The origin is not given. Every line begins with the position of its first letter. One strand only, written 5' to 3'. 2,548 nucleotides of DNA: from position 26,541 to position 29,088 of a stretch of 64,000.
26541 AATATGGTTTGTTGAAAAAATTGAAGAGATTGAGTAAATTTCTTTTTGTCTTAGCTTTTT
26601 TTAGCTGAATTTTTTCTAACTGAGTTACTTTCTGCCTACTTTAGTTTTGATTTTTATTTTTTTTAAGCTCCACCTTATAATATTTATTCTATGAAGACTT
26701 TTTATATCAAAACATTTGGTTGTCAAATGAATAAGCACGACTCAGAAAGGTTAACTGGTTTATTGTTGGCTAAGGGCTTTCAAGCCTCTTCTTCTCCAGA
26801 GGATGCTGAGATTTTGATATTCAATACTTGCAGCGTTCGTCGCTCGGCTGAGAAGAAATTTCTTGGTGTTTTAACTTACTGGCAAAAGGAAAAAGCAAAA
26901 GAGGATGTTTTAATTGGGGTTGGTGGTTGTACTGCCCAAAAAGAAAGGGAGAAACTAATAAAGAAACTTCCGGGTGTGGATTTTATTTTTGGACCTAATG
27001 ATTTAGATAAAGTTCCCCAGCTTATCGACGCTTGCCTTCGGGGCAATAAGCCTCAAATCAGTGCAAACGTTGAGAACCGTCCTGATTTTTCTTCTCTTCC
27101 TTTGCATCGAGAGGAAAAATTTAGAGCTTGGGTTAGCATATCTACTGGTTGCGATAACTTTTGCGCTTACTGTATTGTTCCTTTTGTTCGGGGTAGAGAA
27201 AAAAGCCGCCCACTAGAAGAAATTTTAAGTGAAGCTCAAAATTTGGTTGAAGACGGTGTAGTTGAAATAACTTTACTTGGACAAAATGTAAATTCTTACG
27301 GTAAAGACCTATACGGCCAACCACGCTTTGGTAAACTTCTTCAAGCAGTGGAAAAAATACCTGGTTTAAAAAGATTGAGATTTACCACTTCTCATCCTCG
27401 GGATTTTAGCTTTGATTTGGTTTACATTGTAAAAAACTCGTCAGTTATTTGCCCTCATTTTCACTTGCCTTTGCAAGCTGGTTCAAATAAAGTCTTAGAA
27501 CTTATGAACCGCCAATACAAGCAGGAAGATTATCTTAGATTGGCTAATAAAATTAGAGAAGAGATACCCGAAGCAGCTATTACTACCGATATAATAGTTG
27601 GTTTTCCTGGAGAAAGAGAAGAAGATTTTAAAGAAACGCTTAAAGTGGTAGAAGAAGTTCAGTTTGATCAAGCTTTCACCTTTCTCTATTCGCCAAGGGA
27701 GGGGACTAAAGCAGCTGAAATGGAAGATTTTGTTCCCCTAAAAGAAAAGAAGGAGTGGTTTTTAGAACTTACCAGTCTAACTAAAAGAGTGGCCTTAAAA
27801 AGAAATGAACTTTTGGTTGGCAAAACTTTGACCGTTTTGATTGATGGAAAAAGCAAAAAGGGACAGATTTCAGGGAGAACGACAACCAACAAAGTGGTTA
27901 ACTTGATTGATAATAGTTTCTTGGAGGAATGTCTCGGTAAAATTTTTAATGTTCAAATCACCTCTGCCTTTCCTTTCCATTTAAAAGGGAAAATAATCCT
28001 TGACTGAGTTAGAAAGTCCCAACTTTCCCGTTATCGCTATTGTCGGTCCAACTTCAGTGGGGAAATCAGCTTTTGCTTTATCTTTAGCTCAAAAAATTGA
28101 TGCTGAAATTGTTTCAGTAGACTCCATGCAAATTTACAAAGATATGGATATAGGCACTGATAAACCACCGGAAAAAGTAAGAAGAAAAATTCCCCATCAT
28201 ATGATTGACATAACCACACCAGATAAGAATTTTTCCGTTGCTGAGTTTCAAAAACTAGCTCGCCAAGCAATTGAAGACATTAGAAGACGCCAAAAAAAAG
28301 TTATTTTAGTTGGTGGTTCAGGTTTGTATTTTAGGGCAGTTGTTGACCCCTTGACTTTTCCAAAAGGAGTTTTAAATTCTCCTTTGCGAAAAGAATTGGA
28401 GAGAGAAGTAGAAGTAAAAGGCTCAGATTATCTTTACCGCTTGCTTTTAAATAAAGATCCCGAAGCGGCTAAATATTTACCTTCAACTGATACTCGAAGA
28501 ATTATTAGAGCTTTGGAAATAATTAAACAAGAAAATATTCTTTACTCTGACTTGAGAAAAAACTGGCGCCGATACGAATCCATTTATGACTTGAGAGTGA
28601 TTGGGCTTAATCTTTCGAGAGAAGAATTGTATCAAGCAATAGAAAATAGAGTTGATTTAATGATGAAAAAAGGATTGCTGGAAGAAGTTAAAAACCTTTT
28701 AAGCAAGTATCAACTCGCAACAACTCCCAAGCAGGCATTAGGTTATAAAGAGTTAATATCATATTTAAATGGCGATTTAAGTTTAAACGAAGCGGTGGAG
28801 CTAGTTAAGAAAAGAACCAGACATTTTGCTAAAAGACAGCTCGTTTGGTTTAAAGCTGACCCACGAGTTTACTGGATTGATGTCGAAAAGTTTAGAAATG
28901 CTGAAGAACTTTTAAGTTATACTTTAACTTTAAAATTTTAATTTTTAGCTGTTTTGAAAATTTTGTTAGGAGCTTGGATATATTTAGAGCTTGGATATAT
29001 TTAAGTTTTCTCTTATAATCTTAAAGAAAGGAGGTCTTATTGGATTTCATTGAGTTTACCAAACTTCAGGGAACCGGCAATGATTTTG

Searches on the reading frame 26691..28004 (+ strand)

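Call 78: search_protein_families(library=pfam, proteins=[window:26691-28004:+], max_evalue=0.000001)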
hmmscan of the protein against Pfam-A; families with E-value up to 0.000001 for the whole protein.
window:26691-28004:+ (438 aa): 3 families
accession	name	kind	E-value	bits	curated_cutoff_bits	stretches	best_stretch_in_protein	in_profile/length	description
PF00919.26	UPF0004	-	1.5e-28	99.1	27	1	4-101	2-98/98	Uncharacterized protein family UPF0004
PF04055.27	Radical_SAM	-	2.9e-28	99.5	29.5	1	148-318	1-164/166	Radical SAM superfamily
PF01938.26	TRAM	-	1.5e-10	41.2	21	1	375-436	3-61/61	TRAM domain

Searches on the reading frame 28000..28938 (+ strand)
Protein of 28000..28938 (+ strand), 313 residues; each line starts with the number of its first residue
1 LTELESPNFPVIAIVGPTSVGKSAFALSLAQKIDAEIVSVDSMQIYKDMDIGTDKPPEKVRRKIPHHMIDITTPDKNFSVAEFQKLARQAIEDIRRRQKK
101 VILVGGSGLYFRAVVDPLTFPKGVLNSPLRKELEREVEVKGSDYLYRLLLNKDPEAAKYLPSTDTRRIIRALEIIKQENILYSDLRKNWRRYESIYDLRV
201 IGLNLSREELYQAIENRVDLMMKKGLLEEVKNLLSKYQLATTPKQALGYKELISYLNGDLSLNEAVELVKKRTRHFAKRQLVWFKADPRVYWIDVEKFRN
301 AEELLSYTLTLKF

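Call 78: search_protein_families(library=pfam, proteins=[window:28000-28938:+], max_evalue=0.000001)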
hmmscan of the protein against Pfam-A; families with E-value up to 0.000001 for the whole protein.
window:28000-28938:+ (313 aa): 2 families
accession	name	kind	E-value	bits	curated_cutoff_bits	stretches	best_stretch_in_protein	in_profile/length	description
PF01715.23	IPPT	-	5.5e-80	269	23.6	1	44-286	1-242/243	IPP transferase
PF01745.22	IPT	-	1.3e-11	44.8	20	1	11-107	3-99/233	Isopentenyl transferase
